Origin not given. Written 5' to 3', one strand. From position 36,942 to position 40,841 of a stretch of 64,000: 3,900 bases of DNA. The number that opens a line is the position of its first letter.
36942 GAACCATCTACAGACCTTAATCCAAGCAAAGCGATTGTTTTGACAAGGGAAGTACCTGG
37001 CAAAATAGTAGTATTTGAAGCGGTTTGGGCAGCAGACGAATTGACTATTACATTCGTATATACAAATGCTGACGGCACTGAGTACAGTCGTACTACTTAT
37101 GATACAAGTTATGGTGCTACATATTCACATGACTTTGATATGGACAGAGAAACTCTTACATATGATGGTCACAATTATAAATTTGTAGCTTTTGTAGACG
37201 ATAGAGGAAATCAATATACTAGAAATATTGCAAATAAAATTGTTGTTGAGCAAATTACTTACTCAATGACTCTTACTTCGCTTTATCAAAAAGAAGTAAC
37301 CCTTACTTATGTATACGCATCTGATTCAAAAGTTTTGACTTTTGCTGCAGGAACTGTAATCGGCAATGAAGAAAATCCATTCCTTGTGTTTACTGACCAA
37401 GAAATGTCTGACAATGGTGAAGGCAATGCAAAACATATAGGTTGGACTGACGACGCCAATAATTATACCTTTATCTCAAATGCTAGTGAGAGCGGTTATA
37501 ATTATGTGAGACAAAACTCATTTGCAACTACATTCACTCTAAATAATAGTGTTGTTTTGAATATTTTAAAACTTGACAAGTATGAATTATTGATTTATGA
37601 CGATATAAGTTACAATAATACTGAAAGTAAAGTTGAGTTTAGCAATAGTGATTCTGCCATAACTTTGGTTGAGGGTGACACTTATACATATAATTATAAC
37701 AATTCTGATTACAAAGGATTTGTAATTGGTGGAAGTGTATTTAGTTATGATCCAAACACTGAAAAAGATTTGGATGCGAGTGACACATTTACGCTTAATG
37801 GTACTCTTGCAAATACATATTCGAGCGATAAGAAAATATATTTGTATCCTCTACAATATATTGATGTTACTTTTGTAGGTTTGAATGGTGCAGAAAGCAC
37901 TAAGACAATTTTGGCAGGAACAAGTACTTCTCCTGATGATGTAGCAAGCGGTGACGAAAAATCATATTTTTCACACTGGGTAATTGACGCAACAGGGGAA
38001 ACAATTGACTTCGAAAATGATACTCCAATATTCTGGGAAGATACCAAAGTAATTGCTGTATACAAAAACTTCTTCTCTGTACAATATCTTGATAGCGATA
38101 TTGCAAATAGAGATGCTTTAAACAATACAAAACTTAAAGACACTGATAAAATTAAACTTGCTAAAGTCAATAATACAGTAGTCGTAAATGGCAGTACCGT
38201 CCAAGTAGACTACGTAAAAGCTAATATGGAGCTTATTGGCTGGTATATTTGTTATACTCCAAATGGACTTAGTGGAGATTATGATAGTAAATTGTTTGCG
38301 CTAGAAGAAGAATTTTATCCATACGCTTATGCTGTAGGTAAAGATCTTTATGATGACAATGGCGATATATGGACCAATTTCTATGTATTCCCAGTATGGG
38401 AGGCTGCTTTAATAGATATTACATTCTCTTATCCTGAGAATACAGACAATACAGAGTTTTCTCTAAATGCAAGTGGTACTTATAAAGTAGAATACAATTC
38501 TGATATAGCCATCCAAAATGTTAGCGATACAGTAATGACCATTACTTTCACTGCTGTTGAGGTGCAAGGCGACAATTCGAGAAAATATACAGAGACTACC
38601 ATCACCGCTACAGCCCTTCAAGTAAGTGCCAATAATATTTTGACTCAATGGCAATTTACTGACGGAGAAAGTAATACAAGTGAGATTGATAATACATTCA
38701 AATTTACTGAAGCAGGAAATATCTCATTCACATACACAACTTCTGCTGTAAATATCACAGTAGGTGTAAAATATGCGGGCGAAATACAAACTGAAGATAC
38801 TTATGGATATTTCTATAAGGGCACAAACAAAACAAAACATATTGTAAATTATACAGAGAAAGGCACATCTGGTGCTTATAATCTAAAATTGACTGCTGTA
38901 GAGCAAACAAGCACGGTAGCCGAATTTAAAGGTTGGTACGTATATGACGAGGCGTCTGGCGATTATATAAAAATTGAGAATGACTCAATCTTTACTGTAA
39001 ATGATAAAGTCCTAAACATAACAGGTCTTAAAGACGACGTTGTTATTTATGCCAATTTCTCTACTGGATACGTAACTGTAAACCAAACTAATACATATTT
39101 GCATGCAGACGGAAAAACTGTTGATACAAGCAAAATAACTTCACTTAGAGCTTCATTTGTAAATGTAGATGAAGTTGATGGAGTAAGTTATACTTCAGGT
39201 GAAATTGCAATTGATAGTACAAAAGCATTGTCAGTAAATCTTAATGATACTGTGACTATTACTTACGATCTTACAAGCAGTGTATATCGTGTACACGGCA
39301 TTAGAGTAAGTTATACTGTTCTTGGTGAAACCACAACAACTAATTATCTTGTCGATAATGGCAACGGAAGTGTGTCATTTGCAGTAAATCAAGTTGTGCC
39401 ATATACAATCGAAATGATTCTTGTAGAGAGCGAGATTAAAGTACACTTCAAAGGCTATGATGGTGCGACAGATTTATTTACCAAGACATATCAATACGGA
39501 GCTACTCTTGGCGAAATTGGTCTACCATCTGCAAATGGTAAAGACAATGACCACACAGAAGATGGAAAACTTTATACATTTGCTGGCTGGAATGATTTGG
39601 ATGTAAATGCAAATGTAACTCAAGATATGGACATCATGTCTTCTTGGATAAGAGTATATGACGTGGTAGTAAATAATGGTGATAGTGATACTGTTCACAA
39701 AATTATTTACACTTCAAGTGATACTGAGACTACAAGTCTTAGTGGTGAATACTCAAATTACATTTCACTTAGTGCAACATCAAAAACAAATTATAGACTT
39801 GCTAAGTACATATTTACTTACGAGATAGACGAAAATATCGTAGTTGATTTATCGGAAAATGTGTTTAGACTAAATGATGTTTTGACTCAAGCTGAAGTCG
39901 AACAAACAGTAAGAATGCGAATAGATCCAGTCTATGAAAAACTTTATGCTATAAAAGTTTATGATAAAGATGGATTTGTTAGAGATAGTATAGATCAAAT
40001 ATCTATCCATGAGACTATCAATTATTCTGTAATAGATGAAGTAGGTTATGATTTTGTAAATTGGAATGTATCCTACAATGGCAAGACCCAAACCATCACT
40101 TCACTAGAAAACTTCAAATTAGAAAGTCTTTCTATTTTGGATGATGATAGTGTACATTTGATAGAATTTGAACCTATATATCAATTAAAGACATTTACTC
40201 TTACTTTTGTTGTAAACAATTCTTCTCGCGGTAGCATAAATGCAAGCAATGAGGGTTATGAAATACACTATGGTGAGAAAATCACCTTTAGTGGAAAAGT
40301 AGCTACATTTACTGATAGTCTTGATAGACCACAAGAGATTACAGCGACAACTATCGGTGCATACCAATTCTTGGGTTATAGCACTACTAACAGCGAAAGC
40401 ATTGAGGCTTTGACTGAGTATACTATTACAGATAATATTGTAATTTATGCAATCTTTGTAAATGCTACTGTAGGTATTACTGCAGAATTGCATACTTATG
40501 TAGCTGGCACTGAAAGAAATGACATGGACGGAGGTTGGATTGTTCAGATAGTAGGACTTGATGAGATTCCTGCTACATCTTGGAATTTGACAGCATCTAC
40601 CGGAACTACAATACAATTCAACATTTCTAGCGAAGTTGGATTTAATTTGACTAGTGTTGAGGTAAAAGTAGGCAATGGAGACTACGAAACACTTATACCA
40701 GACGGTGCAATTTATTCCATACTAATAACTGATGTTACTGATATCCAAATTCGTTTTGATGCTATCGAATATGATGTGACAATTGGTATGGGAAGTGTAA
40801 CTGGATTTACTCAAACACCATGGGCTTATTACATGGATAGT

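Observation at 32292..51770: A single 19.5-kb ORF (30% of the window) encodes a 6,492-aa N-terminally anchored giant surface protein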

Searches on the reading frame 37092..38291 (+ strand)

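Call 33: search_protein_families(library=pfam, proteins=[window:37092-38291:+], max_evalue=5)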
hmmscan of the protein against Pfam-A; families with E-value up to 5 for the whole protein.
window:37092-38291:+ (400 aa): 1 family
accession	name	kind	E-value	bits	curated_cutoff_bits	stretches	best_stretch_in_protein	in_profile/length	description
PF18914.6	DUF5666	-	0.83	10.4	27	0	208-231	10-34/60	Domain of unknown function (DUF5666)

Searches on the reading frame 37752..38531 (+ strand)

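Call 37: search_protein_families(library=pfam, proteins=[window:37752-38531:+], max_evalue=0.1)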
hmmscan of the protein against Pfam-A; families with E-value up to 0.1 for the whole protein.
window:37752-38531:+ (260 aa): 2 families
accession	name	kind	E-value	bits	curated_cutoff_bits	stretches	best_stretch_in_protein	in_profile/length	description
PF18573.7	BclA_C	-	0.016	15.5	38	1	230-250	34-54/128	BclA C-terminal domain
PF20220.3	ABC_toxin_N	-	0.048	13.9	27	0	203-241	79-115/122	ABC toxin N-terminal region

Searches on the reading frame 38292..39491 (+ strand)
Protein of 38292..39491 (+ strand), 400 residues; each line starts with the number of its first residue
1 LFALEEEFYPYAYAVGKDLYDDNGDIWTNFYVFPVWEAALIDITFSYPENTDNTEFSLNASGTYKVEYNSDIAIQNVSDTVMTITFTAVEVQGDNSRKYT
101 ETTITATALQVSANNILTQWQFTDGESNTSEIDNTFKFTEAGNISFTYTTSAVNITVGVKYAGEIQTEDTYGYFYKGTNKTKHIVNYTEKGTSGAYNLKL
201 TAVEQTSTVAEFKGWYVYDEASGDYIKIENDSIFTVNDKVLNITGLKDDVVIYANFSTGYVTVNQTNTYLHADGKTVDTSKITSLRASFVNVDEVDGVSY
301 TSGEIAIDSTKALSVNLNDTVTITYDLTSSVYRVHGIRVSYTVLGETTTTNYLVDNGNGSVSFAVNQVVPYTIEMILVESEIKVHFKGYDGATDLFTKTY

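Call 33: search_protein_families(library=pfam, proteins=[window:38292-39491:+], max_evalue=5)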
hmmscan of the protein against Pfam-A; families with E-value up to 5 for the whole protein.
window:38292-39491:+ (400 aa): 1 family
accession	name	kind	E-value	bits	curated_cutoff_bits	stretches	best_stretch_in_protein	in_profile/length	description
PF16771.11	RTT107_BRCT_6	-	0.12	13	27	1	312-359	8-52/114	Regulator of Ty1 transposition protein 107 BRCT domain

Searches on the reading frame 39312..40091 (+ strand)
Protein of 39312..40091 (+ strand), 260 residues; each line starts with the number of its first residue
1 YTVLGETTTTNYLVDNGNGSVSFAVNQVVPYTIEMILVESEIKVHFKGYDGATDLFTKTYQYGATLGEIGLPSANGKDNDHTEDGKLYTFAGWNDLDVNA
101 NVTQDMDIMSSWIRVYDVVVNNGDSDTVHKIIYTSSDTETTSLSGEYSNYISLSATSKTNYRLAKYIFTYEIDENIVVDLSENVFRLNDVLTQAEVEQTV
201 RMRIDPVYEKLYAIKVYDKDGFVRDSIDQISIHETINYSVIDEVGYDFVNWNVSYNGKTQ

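Call 37: search_protein_families(library=pfam, proteins=[window:39312-40091:+], max_evalue=0.1)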
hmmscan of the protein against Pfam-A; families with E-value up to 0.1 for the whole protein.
window:39312-40091:+ (260 aa): 1 family
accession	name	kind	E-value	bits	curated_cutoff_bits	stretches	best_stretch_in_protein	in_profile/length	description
PF09479.16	Flg_new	-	0.052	14.1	27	0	51-110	9-56/65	Listeria-Bacteroides repeat domain (List_Bact_rpt)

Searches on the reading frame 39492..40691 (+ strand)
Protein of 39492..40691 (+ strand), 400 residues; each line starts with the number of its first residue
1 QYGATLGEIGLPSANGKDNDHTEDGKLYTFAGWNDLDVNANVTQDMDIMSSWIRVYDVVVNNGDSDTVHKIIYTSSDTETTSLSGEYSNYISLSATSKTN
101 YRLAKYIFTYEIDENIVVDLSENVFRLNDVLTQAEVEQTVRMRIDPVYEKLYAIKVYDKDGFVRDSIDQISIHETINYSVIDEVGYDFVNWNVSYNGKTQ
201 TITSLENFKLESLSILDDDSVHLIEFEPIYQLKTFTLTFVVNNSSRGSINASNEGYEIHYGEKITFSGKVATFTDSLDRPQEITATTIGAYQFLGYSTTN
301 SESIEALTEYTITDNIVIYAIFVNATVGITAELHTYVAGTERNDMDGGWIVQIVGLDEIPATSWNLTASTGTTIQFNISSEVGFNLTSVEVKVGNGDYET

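Call 33: search_protein_families(library=pfam, proteins=[window:39492-40691:+], max_evalue=5)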
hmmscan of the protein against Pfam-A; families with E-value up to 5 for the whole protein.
window:39492-40691:+ (400 aa): 3 families
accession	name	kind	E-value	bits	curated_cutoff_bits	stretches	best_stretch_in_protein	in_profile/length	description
PF18454.7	Mtd_N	-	0.033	14.6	26.3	1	381-397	20-36/37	Major tropism determinant N-terminal domain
PF09479.16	Flg_new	-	0.66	10.6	27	0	28-50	33-56/65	Listeria-Bacteroides repeat domain (List_Bact_rpt)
PF18998.6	Flg_new_2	-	2.7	8.5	23.6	0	282-323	26-70/73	Divergent InlB B-repeat domain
